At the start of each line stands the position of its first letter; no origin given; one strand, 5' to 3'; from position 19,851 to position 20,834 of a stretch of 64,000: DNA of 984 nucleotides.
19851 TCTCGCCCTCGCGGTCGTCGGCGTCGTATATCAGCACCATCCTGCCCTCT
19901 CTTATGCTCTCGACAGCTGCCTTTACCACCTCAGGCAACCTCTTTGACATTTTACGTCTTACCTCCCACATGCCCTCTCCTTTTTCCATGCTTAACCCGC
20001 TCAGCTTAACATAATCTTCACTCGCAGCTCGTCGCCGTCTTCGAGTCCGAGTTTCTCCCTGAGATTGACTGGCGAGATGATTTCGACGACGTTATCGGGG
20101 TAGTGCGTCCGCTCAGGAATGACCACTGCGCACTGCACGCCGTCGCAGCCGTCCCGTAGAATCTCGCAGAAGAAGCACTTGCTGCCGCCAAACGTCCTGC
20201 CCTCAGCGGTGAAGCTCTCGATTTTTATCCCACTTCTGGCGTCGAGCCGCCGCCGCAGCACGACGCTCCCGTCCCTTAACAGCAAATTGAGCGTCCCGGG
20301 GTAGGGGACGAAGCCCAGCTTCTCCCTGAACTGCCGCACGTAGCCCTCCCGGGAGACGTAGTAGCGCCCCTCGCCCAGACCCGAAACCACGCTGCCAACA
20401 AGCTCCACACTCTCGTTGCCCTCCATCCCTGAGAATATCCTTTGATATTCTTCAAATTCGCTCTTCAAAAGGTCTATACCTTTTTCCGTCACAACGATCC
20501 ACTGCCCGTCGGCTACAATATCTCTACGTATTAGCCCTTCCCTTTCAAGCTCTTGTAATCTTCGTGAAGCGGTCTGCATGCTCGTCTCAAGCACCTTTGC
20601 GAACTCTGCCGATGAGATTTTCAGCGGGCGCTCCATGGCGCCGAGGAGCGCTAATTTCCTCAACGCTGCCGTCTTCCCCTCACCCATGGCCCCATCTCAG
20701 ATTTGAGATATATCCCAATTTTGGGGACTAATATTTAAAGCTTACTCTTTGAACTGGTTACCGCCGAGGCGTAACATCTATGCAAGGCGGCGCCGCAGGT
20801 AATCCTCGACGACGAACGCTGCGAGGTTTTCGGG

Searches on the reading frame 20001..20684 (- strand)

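Call 63: search_protein_families(library=pfam, proteins=[window:20001-20684:-], max_evalue=0.00001)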
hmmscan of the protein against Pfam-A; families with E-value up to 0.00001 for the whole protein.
window:20001-20684:- (227 aa): 3 families
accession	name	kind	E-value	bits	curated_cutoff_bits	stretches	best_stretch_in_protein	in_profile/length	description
PF01982.22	CTP-dep_RFKase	-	7.8e-45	152.2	25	1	99-224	1-121/121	Domain of unknown function DUF120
PF12840.13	HTH_20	-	7e-06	26.4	27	0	11-53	7-49/51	Helix-turn-helix domain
PF13545.12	HTH_Crp_2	-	8.4e-06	26.1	27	0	19-54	19-55/70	Crp-like helix-turn-helix domain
